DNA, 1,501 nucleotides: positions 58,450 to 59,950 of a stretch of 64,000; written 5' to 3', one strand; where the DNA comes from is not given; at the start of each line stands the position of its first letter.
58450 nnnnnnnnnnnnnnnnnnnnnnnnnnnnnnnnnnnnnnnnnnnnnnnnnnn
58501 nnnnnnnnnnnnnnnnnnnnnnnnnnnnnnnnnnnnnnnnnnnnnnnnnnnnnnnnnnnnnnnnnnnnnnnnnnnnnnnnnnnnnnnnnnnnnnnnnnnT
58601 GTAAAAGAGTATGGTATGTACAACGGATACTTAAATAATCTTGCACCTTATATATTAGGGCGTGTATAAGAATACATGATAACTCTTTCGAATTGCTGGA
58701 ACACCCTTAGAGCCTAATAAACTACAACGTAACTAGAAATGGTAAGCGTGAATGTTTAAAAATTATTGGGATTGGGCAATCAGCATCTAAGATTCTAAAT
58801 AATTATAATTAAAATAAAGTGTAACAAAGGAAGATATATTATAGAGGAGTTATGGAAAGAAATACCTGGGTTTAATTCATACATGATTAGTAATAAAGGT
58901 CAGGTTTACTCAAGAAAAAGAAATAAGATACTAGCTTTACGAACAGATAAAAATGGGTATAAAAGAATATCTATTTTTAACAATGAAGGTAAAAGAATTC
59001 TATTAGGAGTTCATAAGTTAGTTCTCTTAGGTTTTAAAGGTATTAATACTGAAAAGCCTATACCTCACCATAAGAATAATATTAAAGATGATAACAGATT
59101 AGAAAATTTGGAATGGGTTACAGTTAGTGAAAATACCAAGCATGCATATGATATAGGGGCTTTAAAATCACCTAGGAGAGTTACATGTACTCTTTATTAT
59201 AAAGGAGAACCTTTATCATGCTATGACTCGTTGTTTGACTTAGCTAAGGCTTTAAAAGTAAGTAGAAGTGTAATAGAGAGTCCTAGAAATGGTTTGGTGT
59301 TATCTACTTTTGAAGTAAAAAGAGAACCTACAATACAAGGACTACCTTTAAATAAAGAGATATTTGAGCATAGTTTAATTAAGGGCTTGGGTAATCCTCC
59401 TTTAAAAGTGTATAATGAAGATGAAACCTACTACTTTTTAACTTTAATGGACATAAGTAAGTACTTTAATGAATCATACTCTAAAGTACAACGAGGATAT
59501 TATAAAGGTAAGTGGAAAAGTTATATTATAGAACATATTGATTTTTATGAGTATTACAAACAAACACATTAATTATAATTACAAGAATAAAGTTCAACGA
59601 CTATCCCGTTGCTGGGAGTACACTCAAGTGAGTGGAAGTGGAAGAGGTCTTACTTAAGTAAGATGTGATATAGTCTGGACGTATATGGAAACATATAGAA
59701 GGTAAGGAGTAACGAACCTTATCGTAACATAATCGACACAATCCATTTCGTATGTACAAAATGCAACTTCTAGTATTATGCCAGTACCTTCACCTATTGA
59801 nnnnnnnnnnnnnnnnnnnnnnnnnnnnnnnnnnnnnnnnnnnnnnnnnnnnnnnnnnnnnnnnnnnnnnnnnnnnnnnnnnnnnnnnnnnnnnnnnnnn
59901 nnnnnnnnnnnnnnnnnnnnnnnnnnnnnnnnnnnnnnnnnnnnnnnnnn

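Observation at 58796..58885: nrdE-intron HNH endonuclease also lacks an ATG at its conserved N-terminus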

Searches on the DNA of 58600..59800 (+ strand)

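Call 4: search_dna_similar(query=window:58600-59800:+, collection=phages, mode=near, max_rows=40)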
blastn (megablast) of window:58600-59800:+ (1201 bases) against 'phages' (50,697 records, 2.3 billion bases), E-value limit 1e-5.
Records with a match: 61; places in all: 72; records where one place covers at least 80% of the query: 1.
Best place of each record, by identity: >=99% 2; 90-95% 47; 80-90% 12.
By first word of the organism name: Staphylococcus 49; Lactococcus 10; Twortvirus 1; Silviavirus 1.
By host as written in the record: Staphylococcus aureus 16; Lactococcus lactis 10; Staphylococcus xylosus M1997-2/10 7; - 6; Staphylococcus aureus (phage propagation strain 47) 4; Staphylococcus aureus Newman 2; Staphylococcus xylosus I2595 2; Staphylococcus warneri PJI isolate 5 1; and 13 more.
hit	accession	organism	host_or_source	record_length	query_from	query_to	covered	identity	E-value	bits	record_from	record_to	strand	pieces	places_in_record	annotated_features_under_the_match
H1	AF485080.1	Twortvirus twort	-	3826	1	1201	100%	99.2%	0e+0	2289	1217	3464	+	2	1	nrdE: large subunit ribonucleotide reductase | I-TwoI: HNH endonuclease I-TwoI | I-TwoI: ribosome_binding_site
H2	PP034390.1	Staphylococcus phage CF5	Staphylococcus warneri PJI isolate 5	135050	64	192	11%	88.1%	9e-35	154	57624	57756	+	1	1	virion structural protein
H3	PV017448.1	Staphylococcus phage CIFT_MFB_MRSA32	Staphylococcus aureus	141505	988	1099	9%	90.3%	1e-32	147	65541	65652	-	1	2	HNH endonuclease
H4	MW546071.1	Staphylococcus phage PM56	-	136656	988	1099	9%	90.3%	1e-32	147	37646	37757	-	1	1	HNH endonuclease family protein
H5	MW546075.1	Staphylococcus phage PM93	-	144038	988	1099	9%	90.3%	1e-32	147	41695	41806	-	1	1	HNH endonuclease family protein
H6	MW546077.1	Staphylococcus phage Romulus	-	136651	988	1099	9%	90.3%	1e-32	147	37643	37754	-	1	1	HNH endonuclease family protein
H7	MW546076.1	Silviavirus remus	-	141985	988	1099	9%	90.3%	1e-32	147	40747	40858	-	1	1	HNH endonuclease family protein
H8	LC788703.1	Staphylococcus phage phiRNIID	sewage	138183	988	1099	9%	90.3%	1e-32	147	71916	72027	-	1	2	HNH endonuclease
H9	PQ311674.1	Staphylococcus phage CIFT_MFB_MRSA12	Staphylococcus aureus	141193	988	1099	9%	90.3%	1e-32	147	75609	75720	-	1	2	HNH endonuclease family protein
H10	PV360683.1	Staphylococcus phage CIFT_MFB_MRSA16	Staphylococcus aureus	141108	988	1099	9%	90.3%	1e-32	147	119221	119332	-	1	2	hypothetical protein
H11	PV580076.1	Staphylococcus phage SAP_01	Staphylococcus aureus KCTC 1621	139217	988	1099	9%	90.3%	1e-32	147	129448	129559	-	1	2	HNH endonuclease family protein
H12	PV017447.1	Staphylococcus phage CIFT_MFB_MRSA28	Staphylococcus aureus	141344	988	1096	9%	90.9%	1e-32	147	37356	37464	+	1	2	hypothetical protein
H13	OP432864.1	Staphylococcus phage SapYZU04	Staphylococcus aureus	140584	988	1096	9%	90.9%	1e-32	147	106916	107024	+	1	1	HNH endonuclease family protein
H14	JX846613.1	Staphylococcus phage vB_SauM_Romulus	Staphylococcus aureus (phage ...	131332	988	1096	9%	90.9%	1e-32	147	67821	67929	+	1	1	promoter | similar to ribonucleotide-diphosphate reductase alpha subunit | HNH endonuclease family protein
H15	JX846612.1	Staphylococcus phage vB_SauM_Remus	Staphylococcus aureus (phage ...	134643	988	1096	9%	90.9%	1e-32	147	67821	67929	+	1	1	similar to ribonucleotide reductase alpha subunit | HNH endonuclease family protein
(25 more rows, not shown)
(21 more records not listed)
